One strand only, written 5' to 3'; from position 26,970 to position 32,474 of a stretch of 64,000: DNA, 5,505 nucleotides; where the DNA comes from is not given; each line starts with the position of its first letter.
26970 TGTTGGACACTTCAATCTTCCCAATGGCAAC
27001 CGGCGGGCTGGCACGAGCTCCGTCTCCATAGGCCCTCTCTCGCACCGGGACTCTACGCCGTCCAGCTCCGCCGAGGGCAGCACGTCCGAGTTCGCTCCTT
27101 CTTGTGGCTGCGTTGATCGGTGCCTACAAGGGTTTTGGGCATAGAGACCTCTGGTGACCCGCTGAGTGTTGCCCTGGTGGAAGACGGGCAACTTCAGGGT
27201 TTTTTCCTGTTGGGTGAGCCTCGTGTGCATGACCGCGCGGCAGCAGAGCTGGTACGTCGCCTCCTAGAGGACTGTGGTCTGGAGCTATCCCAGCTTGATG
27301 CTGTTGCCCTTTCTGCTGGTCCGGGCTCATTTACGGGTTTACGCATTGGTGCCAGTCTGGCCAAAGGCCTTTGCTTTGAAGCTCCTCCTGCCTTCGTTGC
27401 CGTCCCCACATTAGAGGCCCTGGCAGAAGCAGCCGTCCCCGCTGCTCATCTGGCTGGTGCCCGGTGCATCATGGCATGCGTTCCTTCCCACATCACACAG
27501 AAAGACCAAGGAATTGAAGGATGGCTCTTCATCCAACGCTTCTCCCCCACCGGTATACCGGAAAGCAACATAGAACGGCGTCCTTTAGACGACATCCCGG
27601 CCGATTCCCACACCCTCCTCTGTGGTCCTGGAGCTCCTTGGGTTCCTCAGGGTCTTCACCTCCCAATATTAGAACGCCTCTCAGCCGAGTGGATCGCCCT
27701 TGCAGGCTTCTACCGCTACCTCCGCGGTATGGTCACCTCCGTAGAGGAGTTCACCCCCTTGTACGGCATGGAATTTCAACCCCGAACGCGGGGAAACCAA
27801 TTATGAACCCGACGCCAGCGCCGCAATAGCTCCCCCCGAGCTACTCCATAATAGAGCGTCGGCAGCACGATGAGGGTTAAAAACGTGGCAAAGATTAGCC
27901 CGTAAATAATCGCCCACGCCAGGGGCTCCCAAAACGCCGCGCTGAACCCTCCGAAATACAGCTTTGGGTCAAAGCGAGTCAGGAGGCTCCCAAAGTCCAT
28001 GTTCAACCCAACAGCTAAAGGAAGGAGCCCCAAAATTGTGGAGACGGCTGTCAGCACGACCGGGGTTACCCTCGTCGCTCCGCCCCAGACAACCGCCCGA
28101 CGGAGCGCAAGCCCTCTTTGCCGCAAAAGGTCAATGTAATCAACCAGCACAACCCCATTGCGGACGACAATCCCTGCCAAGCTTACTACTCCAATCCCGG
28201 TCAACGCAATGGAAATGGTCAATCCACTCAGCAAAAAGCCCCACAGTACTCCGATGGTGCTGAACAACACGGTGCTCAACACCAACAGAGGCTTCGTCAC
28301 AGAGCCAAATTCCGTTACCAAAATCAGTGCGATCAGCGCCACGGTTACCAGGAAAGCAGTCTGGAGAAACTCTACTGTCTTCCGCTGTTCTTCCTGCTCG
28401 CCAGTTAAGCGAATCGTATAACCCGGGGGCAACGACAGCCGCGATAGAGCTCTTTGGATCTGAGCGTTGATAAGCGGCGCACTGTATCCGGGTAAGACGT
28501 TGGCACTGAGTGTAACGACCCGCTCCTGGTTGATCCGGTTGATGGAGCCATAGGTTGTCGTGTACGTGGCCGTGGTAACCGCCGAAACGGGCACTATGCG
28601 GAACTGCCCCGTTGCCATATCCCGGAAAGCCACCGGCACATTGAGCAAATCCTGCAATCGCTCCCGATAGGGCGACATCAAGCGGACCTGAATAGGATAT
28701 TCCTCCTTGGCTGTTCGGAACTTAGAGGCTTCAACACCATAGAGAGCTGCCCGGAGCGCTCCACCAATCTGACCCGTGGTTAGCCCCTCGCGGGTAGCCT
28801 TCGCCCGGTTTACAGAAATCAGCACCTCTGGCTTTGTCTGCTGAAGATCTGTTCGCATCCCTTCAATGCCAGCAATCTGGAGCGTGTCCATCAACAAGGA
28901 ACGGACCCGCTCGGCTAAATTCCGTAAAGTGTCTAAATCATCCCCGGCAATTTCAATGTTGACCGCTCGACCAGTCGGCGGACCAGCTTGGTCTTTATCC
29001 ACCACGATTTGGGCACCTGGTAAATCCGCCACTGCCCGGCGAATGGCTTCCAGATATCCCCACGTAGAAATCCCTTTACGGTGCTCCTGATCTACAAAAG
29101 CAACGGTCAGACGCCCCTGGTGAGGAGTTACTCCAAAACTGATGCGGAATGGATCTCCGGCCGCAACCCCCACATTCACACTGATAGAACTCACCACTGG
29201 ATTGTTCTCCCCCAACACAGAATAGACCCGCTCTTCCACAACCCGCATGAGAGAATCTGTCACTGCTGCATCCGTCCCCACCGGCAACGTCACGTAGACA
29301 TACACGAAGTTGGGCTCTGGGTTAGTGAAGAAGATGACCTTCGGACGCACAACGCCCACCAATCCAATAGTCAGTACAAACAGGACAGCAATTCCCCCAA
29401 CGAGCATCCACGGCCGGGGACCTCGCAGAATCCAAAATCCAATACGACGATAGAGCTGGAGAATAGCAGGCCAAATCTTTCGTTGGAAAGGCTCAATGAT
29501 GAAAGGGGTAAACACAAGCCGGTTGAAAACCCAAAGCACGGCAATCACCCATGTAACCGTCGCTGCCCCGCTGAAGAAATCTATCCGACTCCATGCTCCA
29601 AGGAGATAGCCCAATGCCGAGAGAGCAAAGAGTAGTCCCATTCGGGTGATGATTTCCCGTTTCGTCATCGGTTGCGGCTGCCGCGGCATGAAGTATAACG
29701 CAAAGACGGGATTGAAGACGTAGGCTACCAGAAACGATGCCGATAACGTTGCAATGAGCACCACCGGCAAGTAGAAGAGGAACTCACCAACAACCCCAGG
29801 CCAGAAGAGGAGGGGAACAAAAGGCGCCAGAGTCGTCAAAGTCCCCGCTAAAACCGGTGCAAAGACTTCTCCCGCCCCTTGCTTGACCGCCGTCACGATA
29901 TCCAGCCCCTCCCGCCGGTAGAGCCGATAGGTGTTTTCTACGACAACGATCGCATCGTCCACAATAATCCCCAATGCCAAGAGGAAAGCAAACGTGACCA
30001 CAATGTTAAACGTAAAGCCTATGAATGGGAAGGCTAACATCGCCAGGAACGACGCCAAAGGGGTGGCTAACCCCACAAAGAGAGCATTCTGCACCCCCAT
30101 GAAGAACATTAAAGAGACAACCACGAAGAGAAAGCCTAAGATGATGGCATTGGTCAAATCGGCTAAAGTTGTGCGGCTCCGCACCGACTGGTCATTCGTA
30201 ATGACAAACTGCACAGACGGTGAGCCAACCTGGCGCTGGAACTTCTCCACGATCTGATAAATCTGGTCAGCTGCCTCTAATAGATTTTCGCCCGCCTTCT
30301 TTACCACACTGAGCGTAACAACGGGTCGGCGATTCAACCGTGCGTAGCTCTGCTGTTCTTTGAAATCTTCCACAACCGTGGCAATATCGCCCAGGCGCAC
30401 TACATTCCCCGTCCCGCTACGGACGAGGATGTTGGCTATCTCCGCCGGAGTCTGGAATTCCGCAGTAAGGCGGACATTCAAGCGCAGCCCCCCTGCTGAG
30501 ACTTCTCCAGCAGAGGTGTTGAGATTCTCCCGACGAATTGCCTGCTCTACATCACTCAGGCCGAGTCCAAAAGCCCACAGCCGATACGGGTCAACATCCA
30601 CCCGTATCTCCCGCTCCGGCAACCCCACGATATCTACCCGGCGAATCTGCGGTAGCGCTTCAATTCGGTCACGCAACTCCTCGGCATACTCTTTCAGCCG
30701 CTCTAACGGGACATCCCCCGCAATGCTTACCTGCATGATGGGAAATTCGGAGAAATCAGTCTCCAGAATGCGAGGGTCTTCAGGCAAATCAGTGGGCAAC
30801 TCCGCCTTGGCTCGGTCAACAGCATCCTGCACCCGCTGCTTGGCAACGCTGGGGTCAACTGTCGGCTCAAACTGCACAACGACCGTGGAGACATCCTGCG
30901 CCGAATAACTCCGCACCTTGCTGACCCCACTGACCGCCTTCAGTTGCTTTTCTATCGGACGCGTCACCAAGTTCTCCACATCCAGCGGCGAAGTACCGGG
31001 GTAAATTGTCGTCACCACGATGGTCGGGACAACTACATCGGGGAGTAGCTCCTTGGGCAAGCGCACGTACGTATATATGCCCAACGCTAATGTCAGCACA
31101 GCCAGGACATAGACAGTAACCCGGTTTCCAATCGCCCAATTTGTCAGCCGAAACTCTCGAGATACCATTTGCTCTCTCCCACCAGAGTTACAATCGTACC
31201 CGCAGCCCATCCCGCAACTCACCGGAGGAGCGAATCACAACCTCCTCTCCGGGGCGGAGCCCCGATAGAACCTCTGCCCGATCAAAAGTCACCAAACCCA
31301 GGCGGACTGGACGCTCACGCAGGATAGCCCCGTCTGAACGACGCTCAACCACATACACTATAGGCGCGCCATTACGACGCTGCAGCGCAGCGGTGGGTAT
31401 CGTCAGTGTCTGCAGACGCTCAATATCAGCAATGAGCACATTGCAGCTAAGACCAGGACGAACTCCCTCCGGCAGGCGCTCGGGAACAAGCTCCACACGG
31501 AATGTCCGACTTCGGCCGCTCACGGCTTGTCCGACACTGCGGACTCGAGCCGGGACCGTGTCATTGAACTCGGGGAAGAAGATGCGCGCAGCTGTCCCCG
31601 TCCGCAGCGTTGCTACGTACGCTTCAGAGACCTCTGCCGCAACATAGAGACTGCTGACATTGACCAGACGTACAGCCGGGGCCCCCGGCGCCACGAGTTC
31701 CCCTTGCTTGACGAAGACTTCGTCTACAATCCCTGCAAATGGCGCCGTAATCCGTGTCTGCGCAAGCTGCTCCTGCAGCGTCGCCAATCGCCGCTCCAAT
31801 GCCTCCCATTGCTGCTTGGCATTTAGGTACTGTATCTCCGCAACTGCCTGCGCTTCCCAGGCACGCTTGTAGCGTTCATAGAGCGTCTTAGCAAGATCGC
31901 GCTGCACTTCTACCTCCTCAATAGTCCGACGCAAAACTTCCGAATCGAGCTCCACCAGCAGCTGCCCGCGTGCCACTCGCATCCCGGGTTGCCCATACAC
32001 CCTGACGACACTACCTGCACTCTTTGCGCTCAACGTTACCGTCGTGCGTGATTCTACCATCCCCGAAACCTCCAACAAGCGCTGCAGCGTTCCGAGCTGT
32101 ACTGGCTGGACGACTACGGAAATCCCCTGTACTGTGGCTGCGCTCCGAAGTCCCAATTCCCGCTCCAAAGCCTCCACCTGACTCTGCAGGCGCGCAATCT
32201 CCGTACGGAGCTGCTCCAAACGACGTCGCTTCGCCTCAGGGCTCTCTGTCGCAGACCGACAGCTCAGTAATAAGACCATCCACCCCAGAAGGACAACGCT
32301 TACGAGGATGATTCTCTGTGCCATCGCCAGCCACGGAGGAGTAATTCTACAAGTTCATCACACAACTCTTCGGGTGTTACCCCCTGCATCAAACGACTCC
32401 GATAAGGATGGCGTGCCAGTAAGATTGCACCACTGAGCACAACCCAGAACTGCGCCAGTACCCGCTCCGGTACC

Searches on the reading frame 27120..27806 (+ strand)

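Call 51: search_protein_families(library=pfam, proteins=[window:27120-27806:+], max_evalue=0.001)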
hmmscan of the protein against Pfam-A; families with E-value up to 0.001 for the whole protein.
window:27120-27806:+ (228 aa): 1 family
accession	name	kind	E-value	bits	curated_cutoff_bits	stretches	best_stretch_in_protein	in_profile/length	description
PF00814.31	TsaD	-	3.5e-18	66.7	24.8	1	35-106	27-98/264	tRNA N6-adenosine threonylcarbamoyltransferase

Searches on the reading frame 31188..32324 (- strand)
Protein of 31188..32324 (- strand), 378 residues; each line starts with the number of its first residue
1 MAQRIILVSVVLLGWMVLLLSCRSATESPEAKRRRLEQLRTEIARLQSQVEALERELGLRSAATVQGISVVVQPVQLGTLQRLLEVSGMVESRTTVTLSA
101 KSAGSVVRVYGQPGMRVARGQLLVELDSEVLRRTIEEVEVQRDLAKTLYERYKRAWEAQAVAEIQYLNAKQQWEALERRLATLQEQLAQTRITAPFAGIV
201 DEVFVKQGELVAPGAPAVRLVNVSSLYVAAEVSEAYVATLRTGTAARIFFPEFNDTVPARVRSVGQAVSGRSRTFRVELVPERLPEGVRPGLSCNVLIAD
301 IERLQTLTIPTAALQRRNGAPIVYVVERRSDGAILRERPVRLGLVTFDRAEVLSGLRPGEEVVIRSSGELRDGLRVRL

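Call 51: search_protein_families(library=pfam, proteins=[window:31188-32324:-], max_evalue=0.001)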
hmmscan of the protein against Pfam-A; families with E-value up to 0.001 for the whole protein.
window:31188-32324:- (378 aa): 5 families
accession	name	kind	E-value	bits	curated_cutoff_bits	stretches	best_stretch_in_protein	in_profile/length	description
PF16576.10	HlyD_D23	-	3.7e-19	69.3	30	1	80-278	2-198/214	Barrel-sandwich domain of CusB or HlyD membrane-fusion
PF13437.12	HlyD_3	-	7.5e-13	49.6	22.2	1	192-281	2-93/106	HlyD family secretion protein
PF13533.13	Biotin_lipoyl_2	-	2.9e-08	33.8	29.8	0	96-127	1-32/32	Biotin-lipoyl like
PF00364.28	Biotin_lipoyl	-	1.5e-06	28.4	22.1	0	182-218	35-71/73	Biotin-requiring enzyme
PF12700.13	HlyD_2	-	0.00051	19.3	25.1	0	201-327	242-361/416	HlyD family secretion protein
